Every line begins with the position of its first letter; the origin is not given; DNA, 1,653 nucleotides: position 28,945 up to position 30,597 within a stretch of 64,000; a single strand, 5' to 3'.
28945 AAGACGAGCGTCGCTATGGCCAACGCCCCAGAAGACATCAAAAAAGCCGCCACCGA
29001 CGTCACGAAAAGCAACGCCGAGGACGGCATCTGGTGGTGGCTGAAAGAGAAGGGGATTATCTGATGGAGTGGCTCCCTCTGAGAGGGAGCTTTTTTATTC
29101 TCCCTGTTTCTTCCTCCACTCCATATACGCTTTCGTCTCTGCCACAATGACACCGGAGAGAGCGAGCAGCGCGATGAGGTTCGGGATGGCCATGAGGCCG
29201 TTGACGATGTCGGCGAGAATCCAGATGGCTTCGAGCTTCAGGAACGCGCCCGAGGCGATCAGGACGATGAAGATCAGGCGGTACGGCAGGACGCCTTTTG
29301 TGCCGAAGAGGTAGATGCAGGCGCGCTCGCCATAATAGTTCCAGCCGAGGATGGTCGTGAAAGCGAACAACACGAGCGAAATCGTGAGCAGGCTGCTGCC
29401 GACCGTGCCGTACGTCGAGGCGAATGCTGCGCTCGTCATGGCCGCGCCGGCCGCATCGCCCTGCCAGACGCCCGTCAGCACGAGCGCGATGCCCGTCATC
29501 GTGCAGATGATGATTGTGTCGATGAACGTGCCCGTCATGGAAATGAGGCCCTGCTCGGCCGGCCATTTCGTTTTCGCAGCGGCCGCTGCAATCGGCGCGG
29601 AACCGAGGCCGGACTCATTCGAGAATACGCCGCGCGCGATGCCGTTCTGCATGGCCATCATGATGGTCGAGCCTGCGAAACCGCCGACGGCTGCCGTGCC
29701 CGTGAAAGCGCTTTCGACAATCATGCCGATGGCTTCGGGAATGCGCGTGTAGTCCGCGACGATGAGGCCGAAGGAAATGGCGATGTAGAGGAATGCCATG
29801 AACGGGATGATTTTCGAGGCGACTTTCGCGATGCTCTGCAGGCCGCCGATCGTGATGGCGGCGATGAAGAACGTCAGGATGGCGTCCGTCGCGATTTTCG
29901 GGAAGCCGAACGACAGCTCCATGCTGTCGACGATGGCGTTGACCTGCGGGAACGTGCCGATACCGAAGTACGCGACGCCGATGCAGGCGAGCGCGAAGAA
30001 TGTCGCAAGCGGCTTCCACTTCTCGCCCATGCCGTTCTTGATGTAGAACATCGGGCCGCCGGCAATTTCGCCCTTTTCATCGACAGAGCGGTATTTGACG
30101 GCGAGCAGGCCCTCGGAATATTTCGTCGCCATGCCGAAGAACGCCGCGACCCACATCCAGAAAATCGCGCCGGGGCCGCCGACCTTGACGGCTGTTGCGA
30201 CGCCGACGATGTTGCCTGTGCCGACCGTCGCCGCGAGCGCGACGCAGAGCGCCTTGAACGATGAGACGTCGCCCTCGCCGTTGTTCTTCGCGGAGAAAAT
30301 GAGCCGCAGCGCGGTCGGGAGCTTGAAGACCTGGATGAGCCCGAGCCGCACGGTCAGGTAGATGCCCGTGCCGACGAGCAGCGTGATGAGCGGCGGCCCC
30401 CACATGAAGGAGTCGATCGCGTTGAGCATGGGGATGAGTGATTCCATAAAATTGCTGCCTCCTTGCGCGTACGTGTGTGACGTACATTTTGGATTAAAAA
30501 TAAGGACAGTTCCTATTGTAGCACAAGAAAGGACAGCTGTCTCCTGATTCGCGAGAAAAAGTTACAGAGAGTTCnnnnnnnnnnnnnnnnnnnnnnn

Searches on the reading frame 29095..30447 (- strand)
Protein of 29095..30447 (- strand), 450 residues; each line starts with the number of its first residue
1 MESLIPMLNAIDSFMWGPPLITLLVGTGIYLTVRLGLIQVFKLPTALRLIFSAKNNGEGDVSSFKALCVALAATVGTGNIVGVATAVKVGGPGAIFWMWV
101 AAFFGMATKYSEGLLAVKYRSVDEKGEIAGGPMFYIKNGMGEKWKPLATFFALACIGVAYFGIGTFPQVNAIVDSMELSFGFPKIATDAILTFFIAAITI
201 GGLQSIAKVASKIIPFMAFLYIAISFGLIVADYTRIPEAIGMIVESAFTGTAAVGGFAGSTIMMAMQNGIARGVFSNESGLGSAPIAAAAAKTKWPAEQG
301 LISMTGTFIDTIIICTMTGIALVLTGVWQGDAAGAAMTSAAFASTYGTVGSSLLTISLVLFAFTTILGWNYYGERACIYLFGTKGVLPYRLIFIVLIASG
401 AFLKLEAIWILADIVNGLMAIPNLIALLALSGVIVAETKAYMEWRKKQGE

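Call 31: search_protein_families(library=pfam, proteins=[window:29095-30447:-], max_evalue=0.001)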
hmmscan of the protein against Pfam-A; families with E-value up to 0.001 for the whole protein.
window:29095-30447:- (450 aa): 1 family
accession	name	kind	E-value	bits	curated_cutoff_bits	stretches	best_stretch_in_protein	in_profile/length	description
PF01235.23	Na_Ala_symp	-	1e-138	463.4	24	1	51-448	3-386/392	Sodium:alanine symporter family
